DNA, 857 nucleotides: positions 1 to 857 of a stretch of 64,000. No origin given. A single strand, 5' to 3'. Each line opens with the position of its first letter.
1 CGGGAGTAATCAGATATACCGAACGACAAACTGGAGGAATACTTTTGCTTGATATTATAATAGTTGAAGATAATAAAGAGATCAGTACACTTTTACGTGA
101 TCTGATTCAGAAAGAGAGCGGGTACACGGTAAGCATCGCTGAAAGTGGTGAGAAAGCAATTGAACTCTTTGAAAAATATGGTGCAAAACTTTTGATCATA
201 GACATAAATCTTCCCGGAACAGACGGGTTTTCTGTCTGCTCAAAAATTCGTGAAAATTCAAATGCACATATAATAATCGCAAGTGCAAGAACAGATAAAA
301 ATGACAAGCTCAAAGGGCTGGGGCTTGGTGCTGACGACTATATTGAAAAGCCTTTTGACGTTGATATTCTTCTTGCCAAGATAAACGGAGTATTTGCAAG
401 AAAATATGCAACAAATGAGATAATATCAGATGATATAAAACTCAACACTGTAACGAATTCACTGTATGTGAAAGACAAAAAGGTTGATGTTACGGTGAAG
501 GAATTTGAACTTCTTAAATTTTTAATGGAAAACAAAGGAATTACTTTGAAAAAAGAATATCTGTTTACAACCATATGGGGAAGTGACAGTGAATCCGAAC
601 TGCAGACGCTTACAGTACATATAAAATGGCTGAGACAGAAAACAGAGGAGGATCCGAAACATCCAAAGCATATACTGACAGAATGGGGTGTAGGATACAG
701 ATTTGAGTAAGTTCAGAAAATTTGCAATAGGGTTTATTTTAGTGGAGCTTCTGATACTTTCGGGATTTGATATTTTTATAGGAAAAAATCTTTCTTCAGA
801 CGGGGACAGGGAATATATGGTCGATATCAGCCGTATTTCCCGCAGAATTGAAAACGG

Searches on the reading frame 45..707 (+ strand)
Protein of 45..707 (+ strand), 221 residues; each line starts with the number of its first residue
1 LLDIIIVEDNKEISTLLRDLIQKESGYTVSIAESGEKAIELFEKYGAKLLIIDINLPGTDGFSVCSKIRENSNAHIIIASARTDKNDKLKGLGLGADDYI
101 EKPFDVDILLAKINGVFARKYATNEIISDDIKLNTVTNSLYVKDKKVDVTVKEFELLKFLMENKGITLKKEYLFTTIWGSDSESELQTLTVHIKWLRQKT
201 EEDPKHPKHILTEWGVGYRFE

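Call 80: search_protein_families(library=pfam, alignment_id=A7, max_evalue=1e-8)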
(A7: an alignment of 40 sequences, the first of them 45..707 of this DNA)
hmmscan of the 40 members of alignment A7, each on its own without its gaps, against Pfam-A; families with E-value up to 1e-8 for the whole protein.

A. member 1, window:45-707:+ (221 aa): 2 families
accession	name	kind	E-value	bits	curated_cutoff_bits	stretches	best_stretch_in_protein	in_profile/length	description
PF00072.30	Response_reg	-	8.9e-27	93.9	30.2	1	4-113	1-110/111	Response regulator receiver domain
PF00486.34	Trans_reg_C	-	4.2e-24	84.9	26.2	1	145-220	2-77/77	Transcriptional regulatory protein, C terminal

B. families by the number of members that match (of 40 scanned): 46 families (the first 25 are shown)
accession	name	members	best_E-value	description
PF00072.30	Response_reg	3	1.3e-29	Response regulator receiver domain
PF02518.31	HATPase_c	3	4e-24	Histidine kinase-, DNA gyrase B-, and HSP90-like ATPase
PF00501.34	AMP-binding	2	1.7e-54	AMP-binding enzyme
PF00005.33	ABC_tran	2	1.8e-34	ABC transporter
PF00378.25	ECH_1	2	2.1e-32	Enoyl-CoA hydratase/isomerase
PF00486.34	Trans_reg_C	2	4.2e-24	Transcriptional regulatory protein, C terminal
PF16113.10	ECH_2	2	1.1e-21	Enoyl-CoA hydratase/isomerase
PF13193.12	AMP-binding_C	2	9.4e-14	AMP-binding enzyme C-terminal domain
PF00224.27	PK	1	7.5e-128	Pyruvate kinase, barrel domain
PF14199.11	DUF4317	1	4.7e-108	Domain of unknown function (DUF4317)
PF02342.23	TerD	1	4.4e-86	TerD domain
PF00109.32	ketoacyl-synt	1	1.7e-51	Beta-ketoacyl synthase, N-terminal domain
PF00465.25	Fe-ADH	1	1.5e-43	Iron-containing alcohol dehydrogenase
PF13306.12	LRR_5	1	5.2e-42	BspA type Leucine rich repeat region (6 copies)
PF13311.11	DUF4080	1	3.9e-40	Protein of unknown function (DUF4080)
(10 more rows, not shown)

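Call 81: search_protein_families(library=padloc, alignment_id=A7, max_evalue=1e-8)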
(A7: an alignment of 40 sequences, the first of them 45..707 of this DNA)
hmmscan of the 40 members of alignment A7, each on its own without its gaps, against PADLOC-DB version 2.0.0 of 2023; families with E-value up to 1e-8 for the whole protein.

A. member 1, window:45-707:+ (221 aa): 0 families

B. families by the number of members that match (of 40 scanned): 5 families
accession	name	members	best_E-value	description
PDLC04135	mad3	2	1.8e-26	mads_3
PDLC04140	mad8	2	1.3e-11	mads_8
PDLC02374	dGTPase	1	9.3e-63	-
PDLC04689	PDC-M51A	1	7.5e-37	-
PDLC04647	PDC-M43B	1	1.6e-09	-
